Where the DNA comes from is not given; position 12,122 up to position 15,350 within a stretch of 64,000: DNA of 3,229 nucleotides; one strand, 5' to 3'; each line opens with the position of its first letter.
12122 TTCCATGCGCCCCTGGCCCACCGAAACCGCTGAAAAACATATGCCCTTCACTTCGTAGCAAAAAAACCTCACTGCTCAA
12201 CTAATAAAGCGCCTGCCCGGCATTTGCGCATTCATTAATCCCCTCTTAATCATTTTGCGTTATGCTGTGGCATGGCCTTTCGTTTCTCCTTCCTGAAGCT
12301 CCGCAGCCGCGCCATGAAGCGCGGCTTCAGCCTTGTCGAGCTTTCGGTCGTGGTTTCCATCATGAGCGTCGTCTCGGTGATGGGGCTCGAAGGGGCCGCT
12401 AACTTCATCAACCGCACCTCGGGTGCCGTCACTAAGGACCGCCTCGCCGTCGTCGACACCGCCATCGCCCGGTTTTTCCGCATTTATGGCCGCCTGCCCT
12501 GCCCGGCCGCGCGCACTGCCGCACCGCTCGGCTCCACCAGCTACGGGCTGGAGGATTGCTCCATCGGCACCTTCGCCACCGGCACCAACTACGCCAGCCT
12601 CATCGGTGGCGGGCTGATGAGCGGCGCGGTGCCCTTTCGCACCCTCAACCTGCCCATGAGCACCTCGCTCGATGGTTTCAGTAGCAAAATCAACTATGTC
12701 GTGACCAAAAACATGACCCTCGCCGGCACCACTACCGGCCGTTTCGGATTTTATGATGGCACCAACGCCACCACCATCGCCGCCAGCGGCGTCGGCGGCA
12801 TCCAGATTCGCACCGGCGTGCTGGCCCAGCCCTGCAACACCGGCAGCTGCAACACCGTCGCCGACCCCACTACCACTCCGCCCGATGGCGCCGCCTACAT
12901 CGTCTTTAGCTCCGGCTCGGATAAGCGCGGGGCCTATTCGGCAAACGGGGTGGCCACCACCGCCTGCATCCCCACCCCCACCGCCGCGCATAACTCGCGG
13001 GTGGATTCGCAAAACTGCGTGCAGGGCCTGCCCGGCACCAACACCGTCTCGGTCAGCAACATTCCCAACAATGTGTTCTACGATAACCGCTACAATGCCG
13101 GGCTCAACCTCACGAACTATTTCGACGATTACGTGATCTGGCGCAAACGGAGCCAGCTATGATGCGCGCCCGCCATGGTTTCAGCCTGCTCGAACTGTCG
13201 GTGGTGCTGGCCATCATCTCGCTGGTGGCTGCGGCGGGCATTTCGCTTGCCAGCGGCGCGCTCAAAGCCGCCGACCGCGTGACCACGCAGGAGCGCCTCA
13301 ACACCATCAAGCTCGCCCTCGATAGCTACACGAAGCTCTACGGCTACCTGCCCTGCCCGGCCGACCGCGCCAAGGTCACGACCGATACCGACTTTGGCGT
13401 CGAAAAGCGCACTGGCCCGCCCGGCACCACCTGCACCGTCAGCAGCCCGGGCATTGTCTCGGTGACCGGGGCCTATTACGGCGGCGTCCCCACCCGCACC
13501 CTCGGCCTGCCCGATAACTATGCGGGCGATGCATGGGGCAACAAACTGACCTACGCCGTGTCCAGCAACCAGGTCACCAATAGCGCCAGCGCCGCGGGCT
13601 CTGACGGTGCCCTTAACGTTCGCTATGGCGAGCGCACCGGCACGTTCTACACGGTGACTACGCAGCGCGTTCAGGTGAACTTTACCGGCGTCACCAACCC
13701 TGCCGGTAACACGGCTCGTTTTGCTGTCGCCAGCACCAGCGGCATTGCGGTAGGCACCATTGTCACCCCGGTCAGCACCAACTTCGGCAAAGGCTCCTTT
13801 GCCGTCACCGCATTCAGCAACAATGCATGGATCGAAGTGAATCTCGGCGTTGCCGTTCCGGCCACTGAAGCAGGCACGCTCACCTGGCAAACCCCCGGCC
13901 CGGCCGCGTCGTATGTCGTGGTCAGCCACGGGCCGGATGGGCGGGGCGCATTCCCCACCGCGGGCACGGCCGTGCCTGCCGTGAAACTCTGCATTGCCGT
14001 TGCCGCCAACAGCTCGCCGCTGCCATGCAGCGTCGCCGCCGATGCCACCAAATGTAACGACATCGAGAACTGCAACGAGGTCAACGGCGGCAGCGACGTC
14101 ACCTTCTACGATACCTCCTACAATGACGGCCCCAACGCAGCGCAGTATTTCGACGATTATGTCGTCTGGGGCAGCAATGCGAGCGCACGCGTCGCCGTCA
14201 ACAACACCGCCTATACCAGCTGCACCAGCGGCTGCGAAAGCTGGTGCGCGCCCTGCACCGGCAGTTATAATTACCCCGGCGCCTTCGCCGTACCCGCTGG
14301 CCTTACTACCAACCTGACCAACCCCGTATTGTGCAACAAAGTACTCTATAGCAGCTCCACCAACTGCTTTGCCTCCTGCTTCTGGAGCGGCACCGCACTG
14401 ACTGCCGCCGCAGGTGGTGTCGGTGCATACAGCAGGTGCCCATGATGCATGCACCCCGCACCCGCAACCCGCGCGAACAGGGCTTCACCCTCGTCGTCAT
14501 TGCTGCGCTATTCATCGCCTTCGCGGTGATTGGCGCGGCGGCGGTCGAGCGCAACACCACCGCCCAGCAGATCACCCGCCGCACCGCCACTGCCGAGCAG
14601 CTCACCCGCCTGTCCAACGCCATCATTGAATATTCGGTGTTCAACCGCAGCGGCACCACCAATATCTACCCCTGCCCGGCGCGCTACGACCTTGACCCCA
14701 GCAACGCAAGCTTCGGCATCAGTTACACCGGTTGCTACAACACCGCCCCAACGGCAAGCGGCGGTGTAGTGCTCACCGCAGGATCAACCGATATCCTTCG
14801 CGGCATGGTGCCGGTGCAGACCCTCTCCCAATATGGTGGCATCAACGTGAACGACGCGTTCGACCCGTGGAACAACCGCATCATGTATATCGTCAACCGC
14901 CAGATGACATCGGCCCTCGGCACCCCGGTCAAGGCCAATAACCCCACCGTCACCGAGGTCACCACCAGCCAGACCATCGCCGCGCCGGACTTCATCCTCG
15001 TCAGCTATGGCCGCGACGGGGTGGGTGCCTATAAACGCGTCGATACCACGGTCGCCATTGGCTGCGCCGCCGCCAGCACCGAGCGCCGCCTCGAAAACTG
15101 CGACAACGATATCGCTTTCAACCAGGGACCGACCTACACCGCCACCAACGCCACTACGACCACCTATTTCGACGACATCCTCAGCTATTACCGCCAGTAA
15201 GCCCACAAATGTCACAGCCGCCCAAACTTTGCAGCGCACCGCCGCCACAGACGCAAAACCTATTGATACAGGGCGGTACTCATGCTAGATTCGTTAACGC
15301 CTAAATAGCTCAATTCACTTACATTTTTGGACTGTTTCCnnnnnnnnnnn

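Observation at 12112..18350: Orphan operon of five mutually paralogous GspG/type-IV-pilin-like prepilins with no assembly machinery nearby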

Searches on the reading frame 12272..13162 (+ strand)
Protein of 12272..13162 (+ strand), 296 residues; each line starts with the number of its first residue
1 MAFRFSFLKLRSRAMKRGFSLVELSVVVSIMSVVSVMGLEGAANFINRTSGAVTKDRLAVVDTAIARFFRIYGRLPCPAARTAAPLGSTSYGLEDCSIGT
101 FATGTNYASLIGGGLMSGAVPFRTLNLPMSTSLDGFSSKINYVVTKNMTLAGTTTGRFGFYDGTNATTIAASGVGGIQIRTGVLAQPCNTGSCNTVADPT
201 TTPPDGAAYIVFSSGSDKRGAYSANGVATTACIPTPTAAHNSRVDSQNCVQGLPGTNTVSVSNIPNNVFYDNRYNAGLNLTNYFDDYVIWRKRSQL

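Call 4: search_protein_families(library=pfam, proteins=[window:12272-13162:+], max_evalue=1)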
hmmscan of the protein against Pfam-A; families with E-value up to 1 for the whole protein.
window:12272-13162:+ (296 aa): 1 family
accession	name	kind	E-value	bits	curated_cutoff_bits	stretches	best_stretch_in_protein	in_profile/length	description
PF07963.17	N_methyl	-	2.9e-05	23.9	21.2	1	15-37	3-25/27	Prokaryotic N-terminal methylation motif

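Call 5: search_protein_families(library=ncbifam, proteins=[window:12272-13162:+], max_evalue=1)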
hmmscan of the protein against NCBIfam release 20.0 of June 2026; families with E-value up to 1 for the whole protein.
window:12272-13162:+ (296 aa): 4 families
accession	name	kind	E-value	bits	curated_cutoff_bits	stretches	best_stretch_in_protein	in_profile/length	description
TIGR02532.1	IV_pilin_GFxxxE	domain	3.2e-06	26.7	16.3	1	16-39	1-24/24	prepilin-type N-terminal cleavage/methylation domain-containing protein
NF007862.0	PRK10574.1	equivalog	0.00051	20.2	138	1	15-49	3-37/145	prepilin peptidase-dependent pilin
NF007800.0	PRK10506.1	equivalog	0.00077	19.3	158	1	14-47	6-39/163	prepilin peptidase-dependent protein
NF041775.1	typeIV_PilA_Myxo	equivalog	0.0083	16.1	400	1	15-70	9-64/214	type IV pilin protein PilA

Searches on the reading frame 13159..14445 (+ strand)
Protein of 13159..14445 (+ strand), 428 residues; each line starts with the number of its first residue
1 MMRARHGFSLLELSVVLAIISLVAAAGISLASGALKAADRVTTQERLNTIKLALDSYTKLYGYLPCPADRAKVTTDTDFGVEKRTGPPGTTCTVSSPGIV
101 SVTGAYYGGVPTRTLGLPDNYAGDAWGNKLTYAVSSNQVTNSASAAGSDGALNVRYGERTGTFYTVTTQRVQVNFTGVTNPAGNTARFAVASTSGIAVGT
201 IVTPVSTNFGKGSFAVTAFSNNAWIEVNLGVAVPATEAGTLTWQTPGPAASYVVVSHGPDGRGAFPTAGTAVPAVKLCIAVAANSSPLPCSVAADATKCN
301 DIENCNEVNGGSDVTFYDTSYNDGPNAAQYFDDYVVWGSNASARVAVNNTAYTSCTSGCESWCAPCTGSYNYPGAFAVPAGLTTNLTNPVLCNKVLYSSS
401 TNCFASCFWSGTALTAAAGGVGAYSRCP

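Call 4: search_protein_families(library=pfam, proteins=[window:13159-14445:+], max_evalue=1)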
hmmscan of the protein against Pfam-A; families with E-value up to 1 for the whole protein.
window:13159-14445:+ (428 aa): 3 families
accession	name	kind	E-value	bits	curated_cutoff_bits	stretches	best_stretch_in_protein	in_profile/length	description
PF07963.17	N_methyl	-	1.2e-06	28.3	21.2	1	2-26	1-25/27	Prokaryotic N-terminal methylation motif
PF23924.1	DUF7263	-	0.014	15.4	27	1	9-47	6-44/222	Family of unknown function (DUF7263)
PF08334.16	T2SSG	-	0.12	12.9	21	0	122-151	66-95/108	Type II secretion system (T2SS), protein G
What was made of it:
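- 13159..14445 (+): P2: pilin-like protein, 428 aa, MMRARHG|FSLLEL, Glu5 present. Large insertion in the head and a Cys-rich tail (14 Cys). N_methyl 28.3 bits (call 4).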

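Call 5: search_protein_families(library=ncbifam, proteins=[window:13159-14445:+], max_evalue=1)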
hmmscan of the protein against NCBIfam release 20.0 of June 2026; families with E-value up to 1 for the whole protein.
window:13159-14445:+ (428 aa): 6 families
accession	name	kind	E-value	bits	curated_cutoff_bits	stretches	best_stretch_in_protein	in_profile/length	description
TIGR02532.1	IV_pilin_GFxxxE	domain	5.9e-07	29.1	16.3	1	5-27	1-23/24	prepilin-type N-terminal cleavage/methylation domain-containing protein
TIGR01710.1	typeII_sec_gspG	equivalog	4.5e-05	23.5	88.85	1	6-62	1-57/134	type II secretion system major pseudopilin GspG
TIGR01708.2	typeII_sec_gspH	equivalog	0.0013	18.8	80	1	6-42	2-37/169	type II secretion system minor pseudopilin GspH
NF007862.0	PRK10574.1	equivalog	0.0023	18.1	138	1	2-36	1-35/145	prepilin peptidase-dependent pilin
TIGR01707.1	gspI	equivalog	0.0037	17.7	44.35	1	7-42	1-36/101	type II secretion system minor pseudopilin GspI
NF007800.0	PRK10506.1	equivalog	0.0093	15.8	158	1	2-28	5-31/163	prepilin peptidase-dependent protein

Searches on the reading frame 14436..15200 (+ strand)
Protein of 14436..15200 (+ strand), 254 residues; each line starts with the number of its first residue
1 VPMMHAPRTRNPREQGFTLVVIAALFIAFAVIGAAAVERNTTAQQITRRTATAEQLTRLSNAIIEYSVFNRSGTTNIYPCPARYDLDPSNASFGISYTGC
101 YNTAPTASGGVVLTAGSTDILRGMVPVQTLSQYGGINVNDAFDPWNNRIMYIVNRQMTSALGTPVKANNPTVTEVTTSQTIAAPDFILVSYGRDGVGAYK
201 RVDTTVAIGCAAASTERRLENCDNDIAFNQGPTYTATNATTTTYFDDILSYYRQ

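Call 4: search_protein_families(library=pfam, proteins=[window:14436-15200:+], max_evalue=1)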
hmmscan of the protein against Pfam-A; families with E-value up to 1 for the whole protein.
window:14436-15200:+ (254 aa): 0 families

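Call 5: search_protein_families(library=ncbifam, proteins=[window:14436-15200:+], max_evalue=1)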
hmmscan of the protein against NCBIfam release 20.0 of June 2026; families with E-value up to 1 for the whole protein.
window:14436-15200:+ (254 aa): 0 families

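Call 69: find_related_loci(query=A5, collection=metagenome_contigs, flank=10000)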
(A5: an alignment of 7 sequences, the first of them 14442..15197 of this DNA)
Query A5 (252 aa) in metagenome_contigs; peptide patterns used: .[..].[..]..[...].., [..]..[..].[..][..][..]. (x = any residue, [..] = any of these).
600 stretches matched a pattern (row limit reached: there are more); 4 encode a relative of the query (tblastn E <= 1e-3); 4 distinct loci.
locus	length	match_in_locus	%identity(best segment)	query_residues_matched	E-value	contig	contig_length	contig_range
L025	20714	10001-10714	62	12-252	4e-78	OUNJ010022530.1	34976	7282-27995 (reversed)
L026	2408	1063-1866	54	12-252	4e-70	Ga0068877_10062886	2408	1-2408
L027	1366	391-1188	53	9-252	4e-71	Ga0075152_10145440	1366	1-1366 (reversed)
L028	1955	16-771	41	2-248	6e-49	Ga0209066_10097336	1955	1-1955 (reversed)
